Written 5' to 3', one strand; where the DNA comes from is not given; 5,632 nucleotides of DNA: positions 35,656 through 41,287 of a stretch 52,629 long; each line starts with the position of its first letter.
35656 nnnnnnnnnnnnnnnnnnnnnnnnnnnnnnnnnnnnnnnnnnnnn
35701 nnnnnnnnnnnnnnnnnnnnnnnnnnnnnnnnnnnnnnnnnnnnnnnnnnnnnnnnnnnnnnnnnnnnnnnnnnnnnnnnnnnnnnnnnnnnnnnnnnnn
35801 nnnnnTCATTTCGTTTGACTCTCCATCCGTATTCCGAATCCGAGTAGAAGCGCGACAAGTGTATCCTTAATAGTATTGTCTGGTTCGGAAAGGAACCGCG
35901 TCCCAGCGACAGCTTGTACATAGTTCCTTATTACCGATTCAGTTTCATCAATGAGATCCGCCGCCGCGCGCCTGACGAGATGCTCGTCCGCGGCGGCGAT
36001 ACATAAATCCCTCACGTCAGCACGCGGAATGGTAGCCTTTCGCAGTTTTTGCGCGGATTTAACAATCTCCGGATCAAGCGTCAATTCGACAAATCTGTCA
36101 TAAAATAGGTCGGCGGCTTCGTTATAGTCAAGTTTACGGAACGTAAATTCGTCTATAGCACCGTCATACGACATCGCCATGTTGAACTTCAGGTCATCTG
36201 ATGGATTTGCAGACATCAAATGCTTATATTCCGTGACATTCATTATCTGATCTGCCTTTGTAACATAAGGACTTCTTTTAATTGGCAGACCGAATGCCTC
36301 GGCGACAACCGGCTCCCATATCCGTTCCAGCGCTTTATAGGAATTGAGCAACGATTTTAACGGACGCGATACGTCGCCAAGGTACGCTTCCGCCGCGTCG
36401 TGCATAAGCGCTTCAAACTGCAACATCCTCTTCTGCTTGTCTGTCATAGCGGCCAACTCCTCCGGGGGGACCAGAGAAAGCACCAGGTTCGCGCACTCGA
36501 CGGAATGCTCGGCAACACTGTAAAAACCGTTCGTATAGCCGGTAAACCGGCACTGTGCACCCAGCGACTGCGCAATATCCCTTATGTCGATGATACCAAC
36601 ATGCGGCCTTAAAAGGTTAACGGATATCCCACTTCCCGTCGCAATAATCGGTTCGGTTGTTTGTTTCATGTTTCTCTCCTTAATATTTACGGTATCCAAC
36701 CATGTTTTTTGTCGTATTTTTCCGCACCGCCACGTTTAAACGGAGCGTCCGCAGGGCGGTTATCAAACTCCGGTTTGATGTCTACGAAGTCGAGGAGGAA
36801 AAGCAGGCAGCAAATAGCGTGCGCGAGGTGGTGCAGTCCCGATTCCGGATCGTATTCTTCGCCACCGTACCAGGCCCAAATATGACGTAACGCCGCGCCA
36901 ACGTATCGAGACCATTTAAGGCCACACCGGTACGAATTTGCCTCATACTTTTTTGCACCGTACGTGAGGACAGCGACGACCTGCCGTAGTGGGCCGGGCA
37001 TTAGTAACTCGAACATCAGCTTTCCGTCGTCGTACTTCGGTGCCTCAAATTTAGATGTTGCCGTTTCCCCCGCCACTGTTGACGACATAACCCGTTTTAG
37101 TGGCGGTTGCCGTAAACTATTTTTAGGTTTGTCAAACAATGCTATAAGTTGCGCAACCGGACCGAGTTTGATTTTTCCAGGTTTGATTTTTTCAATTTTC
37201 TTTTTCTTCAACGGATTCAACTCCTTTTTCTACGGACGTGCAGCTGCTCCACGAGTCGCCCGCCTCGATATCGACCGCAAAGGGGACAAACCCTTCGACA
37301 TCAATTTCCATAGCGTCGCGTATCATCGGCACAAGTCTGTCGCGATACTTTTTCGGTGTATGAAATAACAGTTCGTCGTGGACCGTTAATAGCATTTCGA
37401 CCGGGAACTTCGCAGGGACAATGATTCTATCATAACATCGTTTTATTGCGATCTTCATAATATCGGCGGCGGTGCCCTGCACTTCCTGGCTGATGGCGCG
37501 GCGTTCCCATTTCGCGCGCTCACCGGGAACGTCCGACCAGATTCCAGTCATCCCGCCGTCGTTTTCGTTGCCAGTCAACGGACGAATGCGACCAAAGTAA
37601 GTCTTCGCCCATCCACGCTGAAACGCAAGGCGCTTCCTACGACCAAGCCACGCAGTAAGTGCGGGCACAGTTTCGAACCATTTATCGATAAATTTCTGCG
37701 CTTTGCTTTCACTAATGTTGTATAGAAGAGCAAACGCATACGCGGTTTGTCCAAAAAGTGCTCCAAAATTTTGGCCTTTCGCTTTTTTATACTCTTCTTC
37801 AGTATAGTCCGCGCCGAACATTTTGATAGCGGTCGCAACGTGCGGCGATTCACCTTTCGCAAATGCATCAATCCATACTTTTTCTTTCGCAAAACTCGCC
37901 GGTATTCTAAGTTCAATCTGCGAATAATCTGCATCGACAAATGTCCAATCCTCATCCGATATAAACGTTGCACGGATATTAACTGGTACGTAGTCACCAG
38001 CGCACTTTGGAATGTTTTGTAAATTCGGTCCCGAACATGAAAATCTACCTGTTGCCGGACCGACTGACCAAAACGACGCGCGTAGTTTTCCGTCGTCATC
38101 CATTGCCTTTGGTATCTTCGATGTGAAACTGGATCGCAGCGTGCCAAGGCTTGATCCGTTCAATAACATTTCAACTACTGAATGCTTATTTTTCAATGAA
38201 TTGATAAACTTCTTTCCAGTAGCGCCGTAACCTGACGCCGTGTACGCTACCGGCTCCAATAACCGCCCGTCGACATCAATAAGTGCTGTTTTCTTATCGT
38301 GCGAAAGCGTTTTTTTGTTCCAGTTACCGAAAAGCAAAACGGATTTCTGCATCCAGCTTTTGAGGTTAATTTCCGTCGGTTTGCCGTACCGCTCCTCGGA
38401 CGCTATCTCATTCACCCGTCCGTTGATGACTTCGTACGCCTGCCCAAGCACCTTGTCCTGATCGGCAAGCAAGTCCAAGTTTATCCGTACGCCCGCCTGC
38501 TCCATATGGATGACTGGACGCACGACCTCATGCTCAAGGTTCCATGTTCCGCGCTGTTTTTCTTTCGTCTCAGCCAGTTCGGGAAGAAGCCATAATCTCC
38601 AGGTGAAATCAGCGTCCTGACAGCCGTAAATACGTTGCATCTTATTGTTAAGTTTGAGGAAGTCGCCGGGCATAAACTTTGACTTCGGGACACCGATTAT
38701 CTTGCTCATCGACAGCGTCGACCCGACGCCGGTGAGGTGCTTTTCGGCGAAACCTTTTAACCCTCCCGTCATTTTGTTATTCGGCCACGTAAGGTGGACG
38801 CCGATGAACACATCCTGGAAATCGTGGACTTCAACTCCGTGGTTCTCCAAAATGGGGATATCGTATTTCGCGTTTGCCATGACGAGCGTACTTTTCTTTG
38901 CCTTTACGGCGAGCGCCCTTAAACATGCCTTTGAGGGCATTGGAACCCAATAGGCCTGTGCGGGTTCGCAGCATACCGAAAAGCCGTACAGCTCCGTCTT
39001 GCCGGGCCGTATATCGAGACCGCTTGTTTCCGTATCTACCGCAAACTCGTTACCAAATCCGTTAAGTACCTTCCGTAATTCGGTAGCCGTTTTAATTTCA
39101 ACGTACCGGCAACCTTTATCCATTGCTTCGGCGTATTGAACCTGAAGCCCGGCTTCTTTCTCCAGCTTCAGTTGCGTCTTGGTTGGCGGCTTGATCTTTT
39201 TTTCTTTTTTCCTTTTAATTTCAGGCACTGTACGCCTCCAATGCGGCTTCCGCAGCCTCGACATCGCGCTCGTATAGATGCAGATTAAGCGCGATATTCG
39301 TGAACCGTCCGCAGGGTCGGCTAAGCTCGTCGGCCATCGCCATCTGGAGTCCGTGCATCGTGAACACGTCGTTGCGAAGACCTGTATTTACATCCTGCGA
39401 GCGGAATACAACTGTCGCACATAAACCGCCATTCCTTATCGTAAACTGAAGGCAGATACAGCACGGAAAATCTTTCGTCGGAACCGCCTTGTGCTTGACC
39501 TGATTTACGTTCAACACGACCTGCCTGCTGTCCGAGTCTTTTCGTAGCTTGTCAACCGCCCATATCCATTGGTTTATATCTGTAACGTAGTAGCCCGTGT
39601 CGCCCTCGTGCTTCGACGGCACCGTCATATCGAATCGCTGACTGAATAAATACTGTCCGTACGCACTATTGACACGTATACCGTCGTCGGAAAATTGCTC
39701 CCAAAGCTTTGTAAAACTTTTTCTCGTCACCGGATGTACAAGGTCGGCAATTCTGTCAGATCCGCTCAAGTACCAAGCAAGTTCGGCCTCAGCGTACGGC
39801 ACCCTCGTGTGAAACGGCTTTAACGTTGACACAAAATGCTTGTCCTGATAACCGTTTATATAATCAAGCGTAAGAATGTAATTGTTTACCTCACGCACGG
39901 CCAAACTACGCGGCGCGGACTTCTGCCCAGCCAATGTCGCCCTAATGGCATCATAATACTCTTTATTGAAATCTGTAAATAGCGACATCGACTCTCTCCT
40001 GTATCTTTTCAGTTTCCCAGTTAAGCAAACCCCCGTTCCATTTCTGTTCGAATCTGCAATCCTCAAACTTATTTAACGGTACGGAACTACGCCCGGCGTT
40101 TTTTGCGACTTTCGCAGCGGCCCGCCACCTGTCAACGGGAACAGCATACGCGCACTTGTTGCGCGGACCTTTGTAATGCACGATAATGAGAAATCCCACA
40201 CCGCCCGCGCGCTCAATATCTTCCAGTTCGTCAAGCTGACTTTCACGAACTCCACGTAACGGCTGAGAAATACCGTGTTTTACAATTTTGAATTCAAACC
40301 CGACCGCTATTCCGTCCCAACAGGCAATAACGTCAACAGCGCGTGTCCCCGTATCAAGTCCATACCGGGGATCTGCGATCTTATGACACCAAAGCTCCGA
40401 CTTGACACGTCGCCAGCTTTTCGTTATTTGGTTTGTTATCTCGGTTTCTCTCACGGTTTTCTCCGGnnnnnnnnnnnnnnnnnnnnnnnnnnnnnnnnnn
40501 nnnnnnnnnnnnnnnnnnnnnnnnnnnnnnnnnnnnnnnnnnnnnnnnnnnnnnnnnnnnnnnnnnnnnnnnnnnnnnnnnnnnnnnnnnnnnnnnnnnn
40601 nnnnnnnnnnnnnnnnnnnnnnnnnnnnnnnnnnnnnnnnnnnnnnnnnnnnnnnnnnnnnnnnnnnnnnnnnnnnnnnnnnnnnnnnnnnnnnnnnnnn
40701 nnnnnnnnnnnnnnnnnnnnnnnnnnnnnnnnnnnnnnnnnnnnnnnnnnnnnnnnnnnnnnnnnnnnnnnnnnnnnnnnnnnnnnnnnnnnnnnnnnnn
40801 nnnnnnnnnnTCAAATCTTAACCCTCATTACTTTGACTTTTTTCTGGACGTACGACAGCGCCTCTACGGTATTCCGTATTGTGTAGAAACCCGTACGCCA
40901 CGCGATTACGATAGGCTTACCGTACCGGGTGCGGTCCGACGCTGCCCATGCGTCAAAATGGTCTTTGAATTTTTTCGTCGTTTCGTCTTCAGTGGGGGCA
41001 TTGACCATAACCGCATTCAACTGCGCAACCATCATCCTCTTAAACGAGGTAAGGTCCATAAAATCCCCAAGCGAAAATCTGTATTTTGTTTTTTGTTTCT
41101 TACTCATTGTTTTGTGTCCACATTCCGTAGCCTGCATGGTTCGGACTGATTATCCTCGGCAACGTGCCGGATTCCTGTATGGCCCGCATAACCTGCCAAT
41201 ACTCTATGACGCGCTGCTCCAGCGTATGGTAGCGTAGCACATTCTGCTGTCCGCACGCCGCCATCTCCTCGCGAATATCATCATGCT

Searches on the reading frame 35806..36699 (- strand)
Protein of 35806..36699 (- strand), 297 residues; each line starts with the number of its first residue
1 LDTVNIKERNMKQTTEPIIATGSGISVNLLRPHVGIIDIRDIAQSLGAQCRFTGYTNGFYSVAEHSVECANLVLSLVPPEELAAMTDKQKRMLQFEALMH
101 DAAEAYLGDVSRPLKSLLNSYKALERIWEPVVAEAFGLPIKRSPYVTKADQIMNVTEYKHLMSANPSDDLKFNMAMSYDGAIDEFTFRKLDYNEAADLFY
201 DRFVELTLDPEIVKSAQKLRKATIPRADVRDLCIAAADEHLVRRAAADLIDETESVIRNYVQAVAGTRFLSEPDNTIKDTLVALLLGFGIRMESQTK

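Call 27: search_protein_families(library=pfam, proteins=[window:35806-36699:-], max_evalue=0.05)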
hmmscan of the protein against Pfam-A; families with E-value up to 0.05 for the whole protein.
window:35806-36699:- (297 aa): 2 families
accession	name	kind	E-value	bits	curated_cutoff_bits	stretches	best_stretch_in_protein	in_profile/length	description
PF12917.13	YfbR-like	-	6.7e-05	23.1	25.9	1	61-127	25-95/182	5'-deoxynucleotidase YfbR-like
PF13023.12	HD_3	-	0.00027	21.3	22.5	1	61-114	22-71/165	HD domain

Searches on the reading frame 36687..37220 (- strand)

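Call 27: search_protein_families(library=pfam, proteins=[window:36687-37220:-], max_evalue=0.05)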
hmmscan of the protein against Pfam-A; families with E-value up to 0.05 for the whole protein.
window:36687-37220:- (177 aa): 1 family
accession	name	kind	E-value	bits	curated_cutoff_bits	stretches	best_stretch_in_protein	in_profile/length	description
PF18909.5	dGTP_diPhyd_N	-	5.3e-33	113.4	27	1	62-155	6-99/99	dATP/dGTP diphosphohydrolase, N-terminal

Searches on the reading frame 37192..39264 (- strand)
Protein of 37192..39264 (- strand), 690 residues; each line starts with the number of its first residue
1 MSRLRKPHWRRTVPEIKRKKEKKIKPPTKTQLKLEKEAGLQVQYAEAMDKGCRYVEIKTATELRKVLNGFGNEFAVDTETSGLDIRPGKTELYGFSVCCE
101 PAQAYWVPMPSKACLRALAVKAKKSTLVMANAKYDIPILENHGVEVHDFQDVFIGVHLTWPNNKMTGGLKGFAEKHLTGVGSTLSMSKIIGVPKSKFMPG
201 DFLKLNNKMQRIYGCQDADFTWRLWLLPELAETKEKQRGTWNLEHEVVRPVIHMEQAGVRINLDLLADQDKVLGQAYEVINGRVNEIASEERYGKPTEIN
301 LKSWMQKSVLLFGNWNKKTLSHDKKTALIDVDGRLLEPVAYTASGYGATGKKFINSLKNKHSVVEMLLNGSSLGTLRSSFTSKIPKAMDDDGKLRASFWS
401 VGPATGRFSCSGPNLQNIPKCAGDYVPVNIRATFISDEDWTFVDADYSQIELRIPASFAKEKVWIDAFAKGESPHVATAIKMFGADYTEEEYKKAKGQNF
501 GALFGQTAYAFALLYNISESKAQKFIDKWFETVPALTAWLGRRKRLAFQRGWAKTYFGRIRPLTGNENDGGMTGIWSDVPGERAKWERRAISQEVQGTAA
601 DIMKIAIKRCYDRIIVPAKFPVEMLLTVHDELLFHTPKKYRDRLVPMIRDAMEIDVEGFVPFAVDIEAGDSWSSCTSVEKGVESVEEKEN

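Call 7: search_protein_families(library=pfam, proteins=[window:37192-39264:-], max_evalue=0.01)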
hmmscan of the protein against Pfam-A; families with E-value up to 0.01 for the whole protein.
window:37192-39264:- (690 aa): 2 families
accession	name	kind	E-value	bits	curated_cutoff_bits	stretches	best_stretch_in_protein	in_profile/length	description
PF00476.26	DNA_pol_A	-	1.8e-73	248.1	34.3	1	284-673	15-380/381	DNA polymerase family A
PF01612.26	DNA_pol_A_exo1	-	5.4e-07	30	23.6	1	54-224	1-164/173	3'-5' exonuclease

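Call 8: search_protein_families(library=phrogs, proteins=[window:37192-39264:-], max_evalue=0.001)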
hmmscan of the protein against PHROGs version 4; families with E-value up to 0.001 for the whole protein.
window:37192-39264:- (690 aa): 8 families
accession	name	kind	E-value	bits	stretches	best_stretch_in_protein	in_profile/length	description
phrog_17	-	DNA, RNA and nucleotide metabolism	7.6e-100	336.6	1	48-684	652-1242/1445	DNA polymerase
phrog_12241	-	DNA, RNA and nucleotide metabolism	3.7e-24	86.5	1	73-430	129-495/502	DNA polymerase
phrog_2573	-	DNA, RNA and nucleotide metabolism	2.4e-20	74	1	429-657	4-253/336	DNA polymerase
phrog_10285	-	DNA, RNA and nucleotide metabolism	4.1e-20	73.1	1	412-640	29-286/321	DNA polymerase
phrog_5995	-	DNA, RNA and nucleotide metabolism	3.6e-18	67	1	501-677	3-180/236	DNA polymerase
phrog_15971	-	DNA, RNA and nucleotide metabolism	1.3e-13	51.8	1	387-559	117-278/376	DNA polymerase I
phrog_23226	-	DNA, RNA and nucleotide metabolism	2.1e-06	27.5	1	392-487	292-386/611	DNA polymerase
phrog_35406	-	DNA, RNA and nucleotide metabolism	3.2e-05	24.2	1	493-614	110-222/320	DNA polymerase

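Call 20: search_dna_similar(query=window:37192-39264:-, collection=phages, mode=protein, max_rows=25)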
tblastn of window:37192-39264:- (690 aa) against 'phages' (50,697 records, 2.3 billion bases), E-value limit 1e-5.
Records with a match: 3671; places in all: 3672; records where one place covers at least 80% of the query: 712.
Best place of each record, by identity: <60% 3671.
By first word of the organism name: Mycobacterium 1033; Vibrio 459; Staphylococcus 344; Microbacterium 314; Bacillus 240; Arthrobacter 206; Enterococcus 147; Pseudomonas 121; Gordonia 104; Listeria 76; and 93 more.
By host as written in the record: Mycobacterium smegmatis mc2 155 734; - 518; Mycobacterium smegmatis mc#155 143; Microbacterium foliorum NRRL B-24224 139; Microbacterium foliorum NRRL B-24224 SEA 131; Arthrobacter sp. ATCC 21022 118; Staphylococcus aureus 114; Listeria monocytogenes 55; and 527 more.
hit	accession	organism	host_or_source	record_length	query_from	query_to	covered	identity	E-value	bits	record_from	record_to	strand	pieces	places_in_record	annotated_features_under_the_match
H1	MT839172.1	Bacteriophage sp.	human fecal samples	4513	74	672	87%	30.7%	4e-66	242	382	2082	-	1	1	record has no annotation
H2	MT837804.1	Bacteriophage sp.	human fecal samples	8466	43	672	91%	29.1%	2e-60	226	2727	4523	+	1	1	record has no annotation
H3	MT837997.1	Bacteriophage sp.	human fecal samples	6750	54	672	90%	28.9%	4e-61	228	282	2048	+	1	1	record has no annotation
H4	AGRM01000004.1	Salmonella enterica subsp. houtenae str. ATCC BAA-1581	Homo sapiens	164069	74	675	87%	29.5%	2e-52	202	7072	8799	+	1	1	DNA-directed DNA polymerase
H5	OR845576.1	Escherichia phage ECO95 1-6-1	Escherichia coli O157:H7 ATCC 43895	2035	74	675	87%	29.4%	4e-55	205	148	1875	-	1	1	record has no annotation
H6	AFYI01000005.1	Salmonella enterica subsp. enterica serovar Infantis str. ...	Homo sapiens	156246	74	675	87%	29.4%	3e-53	204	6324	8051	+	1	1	DNA-directed DNA polymerase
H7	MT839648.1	Bacteriophage sp.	human fecal samples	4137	74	672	87%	29.4%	2e-62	231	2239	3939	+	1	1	record has no annotation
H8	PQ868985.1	Gordonia phage RanchParmCat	Gordonia rubripertincta NRRL B-16540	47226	50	676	91%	27.4%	2e-41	169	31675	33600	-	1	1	48: DNA polymerase I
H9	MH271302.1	Gordonia phage Margaret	Gordonia terrae 3612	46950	50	676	91%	27.3%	2e-41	168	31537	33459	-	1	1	49: DNA polymerase I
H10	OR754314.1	Pseudomonas phage vB_PmeS_STP12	Pseudomonas mendocina STP12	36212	39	670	92%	26.8%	4e-34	146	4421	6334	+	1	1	record has no annotation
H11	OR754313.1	Stutzerimonas phage vB_SstS_STP9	Stutzerimonas stutzeri STP9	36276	39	670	92%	26.8%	4e-34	146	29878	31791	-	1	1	record has no annotation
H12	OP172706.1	Bacteroides phage BS162P1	Bacteroides salyersiae BSC162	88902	52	672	90%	27.1%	6e-35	149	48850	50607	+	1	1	DNA polymerase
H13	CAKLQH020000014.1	Acinetobacter phage MD-2021a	not known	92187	71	675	88%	27.7%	1e-57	218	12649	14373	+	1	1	polA: DNA polymerase I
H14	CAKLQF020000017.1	Acinetobacter phage MD-2021a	not known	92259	71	675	88%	27.7%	1e-57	218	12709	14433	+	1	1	polA: DNA polymerase I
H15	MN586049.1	Gordonia phage Yarn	Gordonia rubripertincta NRRL B-16540 SEA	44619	59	676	90%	26.9%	6e-36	152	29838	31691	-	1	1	40: DNA polymerase I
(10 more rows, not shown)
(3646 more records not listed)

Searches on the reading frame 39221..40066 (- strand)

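Call 27: search_protein_families(library=pfam, proteins=[window:39221-40066:-], max_evalue=0.05)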
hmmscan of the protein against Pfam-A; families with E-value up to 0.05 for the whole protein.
window:39221-40066:- (281 aa): 1 family
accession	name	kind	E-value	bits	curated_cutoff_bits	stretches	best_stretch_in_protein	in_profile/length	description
PF00303.24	Thymidylat_synt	-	7.1e-20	71.7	24.3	1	79-277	44-223/266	Thymidylate synthase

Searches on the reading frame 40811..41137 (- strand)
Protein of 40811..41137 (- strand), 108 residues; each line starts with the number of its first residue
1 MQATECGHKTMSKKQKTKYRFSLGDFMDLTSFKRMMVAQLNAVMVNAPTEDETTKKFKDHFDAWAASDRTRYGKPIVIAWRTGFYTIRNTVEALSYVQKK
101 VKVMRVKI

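Call 27: search_protein_families(library=pfam, proteins=[window:40811-41137:-], max_evalue=0.05)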
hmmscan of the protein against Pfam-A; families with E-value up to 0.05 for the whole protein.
window:40811-41137:- (108 aa): 1 family
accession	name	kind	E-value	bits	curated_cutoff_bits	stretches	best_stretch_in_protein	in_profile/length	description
PF21279.3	YhfX-like_C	-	0.025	15.6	27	1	15-100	11-93/97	YhfX-like, C-terminal domain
